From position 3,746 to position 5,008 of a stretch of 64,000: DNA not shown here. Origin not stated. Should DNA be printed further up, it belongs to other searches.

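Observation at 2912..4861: Aminotransferase-dehydratase/epimerase fusion (DegT + SDR) in reverse pathway order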

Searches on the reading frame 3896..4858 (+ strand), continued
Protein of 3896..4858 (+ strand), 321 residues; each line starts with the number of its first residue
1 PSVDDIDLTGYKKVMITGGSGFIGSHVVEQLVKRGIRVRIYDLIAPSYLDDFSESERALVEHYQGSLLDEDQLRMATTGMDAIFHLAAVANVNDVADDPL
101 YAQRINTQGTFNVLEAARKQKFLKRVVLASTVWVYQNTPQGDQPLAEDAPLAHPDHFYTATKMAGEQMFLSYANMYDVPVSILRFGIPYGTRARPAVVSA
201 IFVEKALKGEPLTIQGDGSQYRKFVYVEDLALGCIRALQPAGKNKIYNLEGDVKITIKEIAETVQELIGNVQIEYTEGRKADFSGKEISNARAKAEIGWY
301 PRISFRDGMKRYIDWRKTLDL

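Call 21: find_homologous_proteins(query=window:3920-4858:+, max_evalue=1e-20)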
Query window:3920-4858:+ (313 aa): 7731 proteins with E <= 1e-20 among 8000 candidates; the best 120 are listed.
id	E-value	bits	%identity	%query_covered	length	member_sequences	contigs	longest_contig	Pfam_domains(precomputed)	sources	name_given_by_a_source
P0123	2.4e-137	475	68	97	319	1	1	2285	PF04321.24,PF16363.12,PF02719.22,PF01073.26,PF07993.19,PF13460.13,PF01370.28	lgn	-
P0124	5.6e-137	474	65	98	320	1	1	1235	PF04321.24,PF16363.12,PF02719.22,PF05368.20,PF01073.26,PF07993.19,PF13460.13,PF01370.28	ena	-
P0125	3.6e-136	471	65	97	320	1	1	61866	PF04321.24,PF16363.12,PF02719.22,PF01073.26,PF07993.19,PF13460.13,PF01370.28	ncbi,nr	ncbi:MAG: NAD-dependent epimerase/dehydratase family protein [bacterium]|nr:NAD-dependent epimerase/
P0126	2.1e-135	469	65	98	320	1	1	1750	PF04321.24,PF16363.12,PF02719.22,PF01073.26,PF07993.19,PF13460.13,PF01370.28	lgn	-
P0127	2.2e-135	469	66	97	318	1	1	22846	PF04321.24,PF16363.12,PF02719.22,PF01073.26,PF07993.19,PF13460.13,PF01370.28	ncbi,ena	-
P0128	1.1e-134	467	67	97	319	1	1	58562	PF04321.24,PF16363.12,PF02719.22,PF01073.26,PF07993.19,PF13460.13,PF01370.28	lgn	-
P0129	2.0e-134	466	67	97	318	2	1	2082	PF04321.24,PF16363.12,PF02719.22,PF01073.26,PF07993.19,PF13460.13,PF01370.28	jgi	jgi:UDP-glucose 4-epimerase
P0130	1.2e-133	463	66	98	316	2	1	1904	PF04321.24,PF16363.12,PF02719.22,PF05368.20,PF01073.26,PF07993.19,PF13460.13,PF01370.28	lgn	-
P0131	1.6e-133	463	64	98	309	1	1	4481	PF04321.24,PF16363.12,PF02719.22,PF01073.26,PF07993.19,PF13460.13,PF01370.28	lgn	-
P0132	1.6e-133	463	66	98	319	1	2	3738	PF04321.24,PF16363.12,PF02719.22,PF01073.26,PF07993.19,PF13460.13,PF01370.28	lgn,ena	-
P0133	6.7e-133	461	65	97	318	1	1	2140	PF04321.24,PF16363.12,PF02719.22,PF01073.26,PF07993.19,PF13460.13,PF01370.28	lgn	-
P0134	2.2e-132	459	65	97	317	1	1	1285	PF04321.24,PF16363.12,PF02719.22,PF01073.26,PF07993.19,PF13460.13,PF01370.28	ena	-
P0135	1.4e-131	456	65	97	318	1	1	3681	PF04321.24,PF16363.12,PF02719.22,PF01073.26,PF07993.19,PF13460.13,PF01370.28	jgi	-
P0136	2.0e-131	456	65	97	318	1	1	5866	PF04321.24,PF16363.12,PF02719.22,PF01073.26,PF07993.19,PF13460.13,PF01370.28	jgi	-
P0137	1.4e-130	453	65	97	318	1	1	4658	PF04321.24,PF16363.12,PF02719.22,PF01073.26,PF07993.19,PF13460.13,PF01370.28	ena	-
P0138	6.5e-129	448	64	97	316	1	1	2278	PF04321.24,PF16363.12,PF02719.22,PF01073.26,PF07993.19,PF13460.13,PF01370.28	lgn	-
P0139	6.9e-129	448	64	98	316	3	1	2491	PF04321.24,PF16363.12,PF02719.22,PF05368.20,PF01073.26,PF07993.19,PF13460.13,PF01370.28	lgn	-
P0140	1.0e-127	444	64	97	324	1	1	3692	PF04321.24,PF16363.12,PF02719.22,PF01073.26,PF07993.19,PF13460.13,PF01370.28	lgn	-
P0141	1.0e-127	444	63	98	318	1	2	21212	PF04321.24,PF16363.12,PF02719.22,PF05368.20,PF01073.26,PF07993.19,PF13460.13,PF01370.28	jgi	-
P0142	1.5e-126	440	64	98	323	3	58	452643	PF04321.24,PF16363.12,PF02719.22,PF01073.26,PF07993.19,PF13460.13,PF01370.28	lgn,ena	-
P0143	1.8e-126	440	63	97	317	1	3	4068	PF04321.24,PF16363.12,PF02719.22,PF05368.20,PF01073.26,PF07993.19,PF13460.13,PF01370.28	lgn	-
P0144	4.0e-126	438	63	98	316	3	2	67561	PF04321.24,PF16363.12,PF02719.22,PF01073.26,PF07993.19,PF13460.13,PF01370.28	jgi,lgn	-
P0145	4.5e-126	438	63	97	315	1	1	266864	PF04321.24,PF16363.12,PF02719.22,PF01073.26,PF07993.19,PF13460.13,PF01370.28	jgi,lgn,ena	-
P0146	1.9e-125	436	63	98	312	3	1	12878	PF04321.24,PF16363.12,PF02719.22,PF05368.20,PF01073.26,PF07993.19,PF13460.13,PF01370.28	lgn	-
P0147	3.2e-125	435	62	97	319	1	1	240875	PF04321.24,PF16363.12,PF02719.22,PF01073.26,PF07993.19,PF13460.13,PF01370.28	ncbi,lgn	-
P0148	1.3e-121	424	59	98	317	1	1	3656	PF04321.24,PF16363.12,PF02719.22,PF05368.20,PF01073.26,PF07993.19,PF13460.13,PF01370.28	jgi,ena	-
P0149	2.5e-121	423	60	97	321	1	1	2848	PF04321.24,PF16363.12,PF02719.22,PF01073.26,PF07993.19,PF13460.13,PF01370.28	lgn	-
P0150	2.4e-117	410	62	89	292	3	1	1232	PF04321.24,PF16363.12,PF02719.22,PF01073.26,PF07993.19,PF01370.28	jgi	jgi:UDP-glucose 4-epimerase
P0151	1.2e-114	401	61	99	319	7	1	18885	PF04321.24,PF16363.12,PF02719.22,PF05368.20,PF01073.26,PF07993.19,PF13460.13,PF01370.28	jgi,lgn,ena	-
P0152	4.6e-113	396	60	97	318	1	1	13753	PF04321.24,PF16363.12,PF02719.22,PF05368.20,PF01073.26,PF07993.19,PF13460.13,PF01370.28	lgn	-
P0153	4.0e-111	389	59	97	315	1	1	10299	PF04321.24,PF16363.12,PF02719.22,PF01073.26,PF07993.19,PF13460.13,PF01370.28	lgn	-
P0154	6.3e-110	385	58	96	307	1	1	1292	PF04321.24,PF16363.12,PF02719.22,PF01073.26,PF07993.19,PF13460.13,PF01370.28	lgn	-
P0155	8.4e-110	385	58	99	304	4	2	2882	PF04321.24,PF16363.12,PF02719.22,PF01073.26,PF07993.19,PF13460.13,PF01370.28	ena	-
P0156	1.4e-109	384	58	97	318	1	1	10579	PF04321.24,PF16363.12,PF02719.22,PF01073.26,PF07993.19,PF13460.13,PF01370.28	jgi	jgi:UDP-glucose 4-epimerase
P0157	1.4e-109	384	59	97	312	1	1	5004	PF04321.24,PF16363.12,PF02719.22,PF01073.26,PF07993.19,PF13460.13,PF01370.28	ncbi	-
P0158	3.0e-109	383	57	97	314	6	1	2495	PF04321.24,PF16363.12,PF02719.22,PF01073.26,PF07993.19,PF13460.13,PF01370.28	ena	-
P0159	4.2e-109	383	59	97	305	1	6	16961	PF04321.24,PF16363.12,PF02719.22,PF05368.20,PF01073.26,PF07993.19,PF13460.13,PF01370.28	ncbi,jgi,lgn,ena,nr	ncbi:MAG TPA: NAD-dependent epimerase/dehydratase family protein [Victivallales bacterium]|nr:NAD-de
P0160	4.4e-109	382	58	97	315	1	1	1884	PF04321.24,PF16363.12,PF02719.22,PF01073.26,PF07993.19,PF13460.13,PF01370.28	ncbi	-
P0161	1.4e-108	381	57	97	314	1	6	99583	PF04321.24,PF16363.12,PF02719.22,PF05368.20,PF01073.26,PF07993.19,PF13460.13,PF01370.28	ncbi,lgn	-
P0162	1.4e-108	381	59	97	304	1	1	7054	PF04321.24,PF16363.12,PF02719.22,PF01073.26,PF07993.19,PF13460.13,PF01370.28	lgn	-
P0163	1.4e-108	381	58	97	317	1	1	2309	PF04321.24,PF16363.12,PF02719.22,PF01073.26,PF07993.19,PF13460.13,PF01370.28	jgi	jgi:UDP-glucose 4-epimerase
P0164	2.0e-108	380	59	97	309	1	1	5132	PF04321.24,PF16363.12,PF02719.22,PF01073.26,PF07993.19,PF13460.13,PF01370.28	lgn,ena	-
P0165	2.8e-108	380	58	97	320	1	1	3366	PF04321.24,PF16363.12,PF02719.22,PF01073.26,PF07993.19,PF13460.13,PF01370.28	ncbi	-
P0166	5.5e-108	379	57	97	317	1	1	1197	PF04321.24,PF16363.12,PF02719.22,PF01073.26,PF07993.19,PF13460.13,PF01370.28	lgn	-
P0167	6.4e-108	379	56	97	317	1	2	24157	PF04321.24,PF16363.12,PF02719.22,PF01073.26,PF07993.19,PF13460.13,PF01370.28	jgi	-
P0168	9.6e-108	378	58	97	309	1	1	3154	PF04321.24,PF16363.12,PF02719.22,PF01073.26,PF07993.19,PF13460.13,PF01370.28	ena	-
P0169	1.5e-107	377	57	97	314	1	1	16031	PF04321.24,PF16363.12,PF02719.22,PF01073.26,PF07993.19,PF13460.13,PF01370.28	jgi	jgi:UDP-glucose 4-epimerase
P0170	2.2e-107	377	58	97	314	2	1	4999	PF04321.24,PF16363.12,PF02719.22,PF01073.26,PF07993.19,PF13460.13,PF01370.28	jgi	jgi:UDP-glucose 4-epimerase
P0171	2.3e-107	377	57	97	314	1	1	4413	PF04321.24,PF16363.12,PF02719.22,PF01073.26,PF07993.19,PF13460.13,PF01370.28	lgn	-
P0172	2.6e-107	377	56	97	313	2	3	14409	PF04321.24,PF16363.12,PF02719.22,PF01073.26,PF07993.19,PF13460.13,PF01370.28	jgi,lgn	jgi:UDP-glucose 4-epimerase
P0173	2.7e-107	377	56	98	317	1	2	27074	PF04321.24,PF16363.12,PF02719.22,PF01073.26,PF07993.19,PF13460.13,PF01370.28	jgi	-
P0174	3.4e-107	376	56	97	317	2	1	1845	PF04321.24,PF16363.12,PF02719.22,PF01073.26,PF07993.19,PF13460.13,PF01370.28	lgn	-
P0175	3.7e-107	376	56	98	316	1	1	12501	PF04321.24,PF16363.12,PF02719.22,PF01073.26,PF07993.19,PF13460.13,PF01370.28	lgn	-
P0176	3.8e-107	376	56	97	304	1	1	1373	PF04321.24,PF16363.12,PF02719.22,PF01073.26,PF07993.19,PF13460.13,PF01370.28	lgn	-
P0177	3.8e-107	376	57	97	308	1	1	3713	PF04321.24,PF16363.12,PF02719.22,PF01073.26,PF07993.19,PF13460.13,PF01370.28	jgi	jgi:UDP-glucose 4-epimerase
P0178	5.5e-107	376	57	97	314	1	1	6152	PF04321.24,PF16363.12,PF02719.22,PF01073.26,PF07993.19,PF13460.13,PF01370.28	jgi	jgi:UDP-glucose 4-epimerase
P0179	5.6e-107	376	56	97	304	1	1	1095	PF04321.24,PF16363.12,PF02719.22,PF01073.26,PF07993.19,PF13460.13,PF01370.28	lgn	-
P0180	6.7e-107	375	56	98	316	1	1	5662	PF04321.24,PF16363.12,PF02719.22,PF05368.20,PF01073.26,PF07993.19,PF13460.13,PF01370.28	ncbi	-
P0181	6.8e-107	375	57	97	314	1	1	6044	PF04321.24,PF16363.12,PF02719.22,PF01073.26,PF07993.19,PF13460.13,PF01370.28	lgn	-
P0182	7.2e-107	375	56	98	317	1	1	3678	PF04321.24,PF16363.12,PF02719.22,PF01073.26,PF07993.19,PF13460.13,PF01370.28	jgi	-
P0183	7.9e-107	375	56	97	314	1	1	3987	PF04321.24,PF16363.12,PF02719.22,PF05368.20,PF01073.26,PF07993.19,PF13460.13,PF01370.28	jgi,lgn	jgi:UDP-glucose 4-epimerase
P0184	8.0e-107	375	58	97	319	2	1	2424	PF04321.24,PF16363.12,PF02719.22,PF01073.26,PF07993.19,PF13460.13,PF01370.28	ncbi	-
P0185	8.9e-107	375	57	98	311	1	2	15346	PF04321.24,PF16363.12,PF02719.22,PF05368.20,PF01073.26,PF07993.19,PF13460.13,PF01370.28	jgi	-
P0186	9.6e-107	375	57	97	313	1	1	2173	PF04321.24,PF16363.12,PF02719.22,PF01073.26,PF07993.19,PF13460.13,PF01370.28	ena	-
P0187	1.0e-106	375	57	97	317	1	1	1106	PF04321.24,PF16363.12,PF02719.22,PF05368.20,PF01073.26,PF07993.19,PF13460.13,PF01370.28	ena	-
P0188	1.2e-106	375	56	98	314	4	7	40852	PF04321.24,PF16363.12,PF02719.22,PF05368.20,PF01073.26,PF07993.19,PF13460.13,PF01370.28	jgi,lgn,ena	jgi:UDP-glucose 4-epimerase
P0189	1.2e-106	375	58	97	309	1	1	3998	PF04321.24,PF16363.12,PF02719.22,PF01073.26,PF07993.19,PF13460.13,PF01370.28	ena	-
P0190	1.2e-106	375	57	98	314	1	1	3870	PF04321.24,PF16363.12,PF02719.22,PF01073.26,PF07993.19,PF13460.13,PF01370.28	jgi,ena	-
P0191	1.2e-106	374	58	96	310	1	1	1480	PF04321.24,PF16363.12,PF02719.22,PF01073.26,PF07993.19,PF13460.13,PF01370.28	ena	-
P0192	1.3e-106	374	56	97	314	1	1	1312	PF04321.24,PF16363.12,PF02719.22,PF01073.26,PF07993.19,PF13460.13,PF01370.28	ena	-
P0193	1.3e-106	374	57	97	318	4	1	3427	PF04321.24,PF16363.12,PF02719.22,PF05368.20,PF01073.26,PF07993.19,PF13460.13,PF01370.28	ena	-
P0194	1.7e-106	374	57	97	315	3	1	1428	PF04321.24,PF16363.12,PF02719.22,PF05368.20,PF01073.26,PF07993.19,PF13460.13,PF01370.28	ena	-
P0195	1.8e-106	374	57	97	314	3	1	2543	PF04321.24,PF16363.12,PF02719.22,PF01073.26,PF07993.19,PF13460.13,PF01370.28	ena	-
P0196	2.1e-106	374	59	96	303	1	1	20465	PF04321.24,PF16363.12,PF02719.22,PF05368.20,PF01073.26,PF07993.19,PF13460.13,PF01370.28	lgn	-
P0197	2.4e-106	373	58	97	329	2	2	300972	PF04321.24,PF16363.12,PF02719.22,PF05368.20,PF01073.26,PF07993.19,PF13460.13,PF01370.28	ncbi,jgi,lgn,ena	-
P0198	2.9e-106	373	56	97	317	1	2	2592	PF04321.24,PF16363.12,PF02719.22,PF01073.26,PF07993.19,PF13460.13,PF01370.28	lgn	-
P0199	3.1e-106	373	56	98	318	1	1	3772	PF04321.24,PF16363.12,PF02719.22,PF01073.26,PF07993.19,PF13460.13,PF01370.28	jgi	jgi:UDP-glucose 4-epimerase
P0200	3.2e-106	373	57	97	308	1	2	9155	PF04321.24,PF16363.12,PF02719.22,PF01073.26,PF07993.19,PF13460.13,PF01370.28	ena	-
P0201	3.3e-106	373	57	97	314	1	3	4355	PF04321.24,PF16363.12,PF02719.22,PF01073.26,PF07993.19,PF13460.13,PF01370.28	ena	-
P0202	3.4e-106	373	57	97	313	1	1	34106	PF04321.24,PF16363.12,PF02719.22,PF01073.26,PF07993.19,PF13460.13,PF01370.28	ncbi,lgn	-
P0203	3.7e-106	373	57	97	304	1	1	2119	PF04321.24,PF16363.12,PF02719.22,PF01073.26,PF07993.19,PF13460.13,PF01370.28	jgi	jgi:UDP-glucose 4-epimerase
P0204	4.3e-106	373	56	98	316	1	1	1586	PF04321.24,PF16363.12,PF02719.22,PF05368.20,PF01073.26,PF07993.19,PF13460.13,PF01370.28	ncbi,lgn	-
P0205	4.4e-106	373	57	98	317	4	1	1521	PF04321.24,PF16363.12,PF02719.22,PF01073.26,PF07993.19,PF13460.13,PF01370.28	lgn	-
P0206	4.8e-106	373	57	97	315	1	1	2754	PF04321.24,PF16363.12,PF02719.22,PF01073.26,PF07993.19,PF13460.13,PF01370.28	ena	-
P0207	4.9e-106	372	56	97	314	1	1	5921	PF04321.24,PF16363.12,PF02719.22,PF01073.26,PF07993.19,PF13460.13,PF01370.28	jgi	-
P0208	5.0e-106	372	56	97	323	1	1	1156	PF04321.24,PF16363.12,PF02719.22,PF01073.26,PF07993.19,PF13460.13,PF01370.28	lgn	-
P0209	5.7e-106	372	56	97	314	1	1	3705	PF04321.24,PF16363.12,PF02719.22,PF01073.26,PF07993.19,PF13460.13,PF01370.28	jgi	jgi:UDP-glucose 4-epimerase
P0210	5.7e-106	372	56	97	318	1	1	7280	PF04321.24,PF16363.12,PF02719.22,PF01073.26,PF07993.19,PF13460.13,PF01370.28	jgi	jgi:UDP-glucose 4-epimerase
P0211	5.8e-106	372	58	97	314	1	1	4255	PF04321.24,PF16363.12,PF02719.22,PF01073.26,PF07993.19,PF13460.13,PF01370.28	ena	-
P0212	5.8e-106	372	57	97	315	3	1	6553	PF04321.24,PF16363.12,PF02719.22,PF01073.26,PF07993.19,PF13460.13,PF01370.28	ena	-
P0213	5.8e-106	372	57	96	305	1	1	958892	PF04321.24,PF16363.12,PF02719.22,PF01073.26,PF07993.19,PF13460.13,PF01370.28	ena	-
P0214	6.6e-106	372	55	97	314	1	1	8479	PF04321.24,PF16363.12,PF02719.22,PF01073.26,PF07993.19,PF13460.13,PF01370.28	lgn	-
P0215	6.7e-106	372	57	98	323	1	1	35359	PF04321.24,PF16363.12,PF02719.22,PF01073.26,PF07993.19,PF13460.13,PF01370.28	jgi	jgi:UDP-glucose 4-epimerase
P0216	6.7e-106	372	55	97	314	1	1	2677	PF04321.24,PF16363.12,PF02719.22,PF05368.20,PF01073.26,PF07993.19,PF13460.13,PF01370.28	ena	-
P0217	7.2e-106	372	55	97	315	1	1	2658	PF04321.24,PF16363.12,PF02719.22,PF01073.26,PF07993.19,PF13460.13,PF01370.28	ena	-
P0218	7.3e-106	372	55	96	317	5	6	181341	PF04321.24,PF16363.12,PF02719.22,PF05368.20,PF01073.26,PF07993.19,PF13460.13,PF01370.28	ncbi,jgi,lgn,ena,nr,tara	ncbi:MAG: NAD-dependent epimerase/dehydratase family protein [SAR202 cluster bacterium]|jgi:UDP-gluc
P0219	7.4e-106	372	55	97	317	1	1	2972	PF04321.24,PF16363.12,PF02719.22,PF01073.26,PF07993.19,PF13460.13,PF01370.28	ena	-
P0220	8.0e-106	372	57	99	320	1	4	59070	PF04321.24,PF16363.12,PF02719.22,PF01073.26,PF07993.19,PF13460.13,PF01370.28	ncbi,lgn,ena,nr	ncbi:MAG: NAD-dependent epimerase/dehydratase family protein [Acidobacteriia bacterium]|nr:NAD-depen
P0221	8.6e-106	372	57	97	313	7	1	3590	PF04321.24,PF16363.12,PF02719.22,PF05368.20,PF01073.26,PF07993.19,PF13460.13,PF01370.28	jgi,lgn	jgi:UDP-glucose 4-epimerase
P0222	9.1e-106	372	56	97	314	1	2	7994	PF04321.24,PF16363.12,PF02719.22,PF05368.20,PF01073.26,PF07993.19,PF13460.13,PF01370.28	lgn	-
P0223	1.1e-105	371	55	97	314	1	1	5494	PF04321.24,PF16363.12,PF02719.22,PF05368.20,PF01073.26,PF07993.19,PF13460.13,PF01370.28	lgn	-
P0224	1.2e-105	371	56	97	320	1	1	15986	PF04321.24,PF16363.12,PF02719.22,PF05368.20,PF01073.26,PF07993.19,PF13460.13,PF01370.28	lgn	-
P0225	1.2e-105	371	57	97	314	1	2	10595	PF04321.24,PF16363.12,PF02719.22,PF01073.26,PF07993.19,PF13460.13,PF01370.28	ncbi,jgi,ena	jgi:UDP-glucose 4-epimerase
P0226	1.2e-105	371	56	98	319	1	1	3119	PF04321.24,PF16363.12,PF02719.22,PF01073.26,PF07993.19,PF13460.13,PF01370.28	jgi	jgi:UDP-glucose 4-epimerase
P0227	1.3e-105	371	56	97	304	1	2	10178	PF04321.24,PF16363.12,PF02719.22,PF01073.26,PF07993.19,PF13460.13,PF01370.28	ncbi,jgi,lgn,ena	jgi:UDP-glucose 4-epimerase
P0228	1.4e-105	371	55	97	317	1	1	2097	PF04321.24,PF16363.12,PF02719.22,PF01073.26,PF07993.19,PF13460.13,PF01370.28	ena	-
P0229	1.5e-105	371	56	97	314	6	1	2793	PF04321.24,PF16363.12,PF02719.22,PF01073.26,PF07993.19,PF13460.13,PF01370.28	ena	-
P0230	1.6e-105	371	56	97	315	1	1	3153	PF04321.24,PF16363.12,PF02719.22,PF01073.26,PF07993.19,PF13460.13,PF01370.28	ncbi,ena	ncbi:dTDP-glucose 4,6-dehydratase [subsurface metagenome]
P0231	1.7e-105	371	56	97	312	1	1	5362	PF04321.24,PF16363.12,PF02719.22,PF01073.26,PF07993.19,PF13460.13,PF01370.28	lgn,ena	-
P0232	1.7e-105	371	55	97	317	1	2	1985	PF04321.24,PF16363.12,PF02719.22,PF01073.26,PF07993.19,PF13460.13,PF01370.28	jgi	jgi:UDP-glucose 4-epimerase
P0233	2.2e-105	370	56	97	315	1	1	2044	PF04321.24,PF16363.12,PF02719.22,PF01073.26,PF07993.19,PF13460.13,PF01370.28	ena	-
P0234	2.7e-105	370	57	97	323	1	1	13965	PF04321.24,PF16363.12,PF02719.22,PF01073.26,PF07993.19,PF13460.13,PF01370.28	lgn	-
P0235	3.0e-105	370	56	97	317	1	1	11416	PF04321.24,PF16363.12,PF02719.22,PF01073.26,PF07993.19,PF13460.13,PF01370.28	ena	-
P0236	3.5e-105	370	56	98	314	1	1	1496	PF04321.24,PF16363.12,PF02719.22,PF01073.26,PF07993.19,PF13460.13,PF01370.28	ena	-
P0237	3.5e-105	370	56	98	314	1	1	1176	PF04321.24,PF16363.12,PF02719.22,PF01073.26,PF07993.19,PF13460.13,PF01370.28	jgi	jgi:UDP-glucose 4-epimerase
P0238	4.1e-105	369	56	98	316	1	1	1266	PF04321.24,PF16363.12,PF02719.22,PF01073.26,PF07993.19,PF13460.13,PF01370.28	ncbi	-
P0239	4.1e-105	369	57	97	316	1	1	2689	PF04321.24,PF16363.12,PF02719.22,PF01073.26,PF07993.19,PF13460.13,PF01370.28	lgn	-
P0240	4.3e-105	369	56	97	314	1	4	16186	PF04321.24,PF16363.12,PF02719.22,PF01073.26,PF07993.19,PF13460.13,PF01370.28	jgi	jgi:UDP-glucose 4-epimerase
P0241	4.4e-105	369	57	97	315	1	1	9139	PF04321.24,PF16363.12,PF02719.22,PF01073.26,PF07993.19,PF13460.13,PF01370.28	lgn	-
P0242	4.5e-105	369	57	97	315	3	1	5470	PF04321.24,PF16363.12,PF02719.22,PF01073.26,PF07993.19,PF13460.13,PF01370.28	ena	-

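Call 22: find_encoding_contigs(protein=P0125, flank=9000, max_places=1)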
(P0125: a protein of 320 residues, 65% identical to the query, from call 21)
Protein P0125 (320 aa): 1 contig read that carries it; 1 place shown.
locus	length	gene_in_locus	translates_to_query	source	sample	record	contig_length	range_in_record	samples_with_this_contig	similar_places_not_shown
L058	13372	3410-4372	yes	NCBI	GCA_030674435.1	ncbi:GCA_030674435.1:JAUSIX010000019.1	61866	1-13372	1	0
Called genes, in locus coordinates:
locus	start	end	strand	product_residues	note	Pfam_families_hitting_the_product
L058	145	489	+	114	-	PF01230:HIT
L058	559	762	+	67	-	-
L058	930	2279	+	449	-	PF05221:AdoHcyase, PF02826:2-Hacid_dh_C, PF00670:AdoHcyase_NAD, PF07991:KARI_N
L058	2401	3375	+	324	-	PF01041:DegT_DnrJ_EryC1, PF00155:Aminotran_1_2 (weak)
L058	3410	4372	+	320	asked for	PF01073:3Beta_HSD, PF01370:Epimerase, PF02719:Polysacc_synt_2 (weak), PF04321:RmlD_sub_bind, PF13460:NAD_binding_10, PF16363:GDP_Man_Dehyd, PF07993:NAD_binding_4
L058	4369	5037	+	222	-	PF02585:PIG-L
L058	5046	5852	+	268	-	PF00551:Formyl_trans_N, PF02911:Formyl_trans_C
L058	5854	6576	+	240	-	PF00535:Glycos_transf_2, PF10111:Glyco_tranf_2_2 (faint), PF13641:Glyco_tranf_2_3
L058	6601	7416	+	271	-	PF03102:NeuB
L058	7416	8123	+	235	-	PF02348:CTP_transf_3, PF12804:NTP_transf_3 (weak)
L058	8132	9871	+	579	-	PF00005:ABC_tran, PF02463:SMC_N (weak)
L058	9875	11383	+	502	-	-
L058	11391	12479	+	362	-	-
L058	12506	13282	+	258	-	PF02353:CMAS, PF13489:Methyltransf_23, PF07021:MetW (weak), PF13847:Methyltransf_31, PF08241:Methyltransf_11, PF08242:Methyltransf_12, PF13649:Methyltransf_25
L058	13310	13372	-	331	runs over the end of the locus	PF13489:Methyltransf_23, PF08241:Methyltransf_11 (weak), PF08242:Methyltransf_12 (weak), PF13649:Methyltransf_25 (weak)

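Call 23: find_encoding_contigs(protein=P0142, flank=9000, max_places=2)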
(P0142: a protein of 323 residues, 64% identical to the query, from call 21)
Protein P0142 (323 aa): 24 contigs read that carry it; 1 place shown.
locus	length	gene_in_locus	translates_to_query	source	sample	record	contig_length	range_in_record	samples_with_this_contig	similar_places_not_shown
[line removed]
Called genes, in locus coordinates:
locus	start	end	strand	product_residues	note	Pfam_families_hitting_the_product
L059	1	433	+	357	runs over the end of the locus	PF01073:3Beta_HSD (faint), PF01370:Epimerase, PF02719:Polysacc_synt_2 (weak), PF04321:RmlD_sub_bind, PF16363:GDP_Man_Dehyd, PF07993:NAD_binding_4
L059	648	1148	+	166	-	PF20221:DUF6580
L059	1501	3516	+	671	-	PF07715:Plug, PF00593:TonB_dep_Rec_b-barrel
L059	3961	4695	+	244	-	PF01902:Diphthami_syn_2_N, PF28410:Diphthami_syn_2_C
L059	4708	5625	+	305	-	PF01497:Peripla_BP_2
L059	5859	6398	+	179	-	PF13412:HTH_24, PF13463:HTH_27 (faint)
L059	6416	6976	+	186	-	PF01583:APS_kinase, PF13671:AAA_33 (weak)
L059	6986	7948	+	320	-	-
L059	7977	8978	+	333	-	PF01041:DegT_DnrJ_EryC1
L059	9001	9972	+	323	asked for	PF01073:3Beta_HSD, PF01370:Epimerase, PF02719:Polysacc_synt_2, PF04321:RmlD_sub_bind, PF13460:NAD_binding_10, PF16363:GDP_Man_Dehyd, PF07993:NAD_binding_4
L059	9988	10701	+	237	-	PF08889:WbqC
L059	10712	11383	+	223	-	PF02585:PIG-L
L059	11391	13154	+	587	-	PF03102:NeuB, PF02348:CTP_transf_3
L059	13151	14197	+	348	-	PF03102:NeuB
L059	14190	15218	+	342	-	-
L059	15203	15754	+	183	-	PF00583:Acetyltransf_1, PF13673:Acetyltransf_10, PF13508:Acetyltransf_7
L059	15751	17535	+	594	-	PF27859:LIC12162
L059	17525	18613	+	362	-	PF13469:Sulfotransfer_3, PF00685:Sulfotransfer_1 (weak)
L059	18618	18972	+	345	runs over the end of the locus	PF03102:NeuB, PF08666:SAF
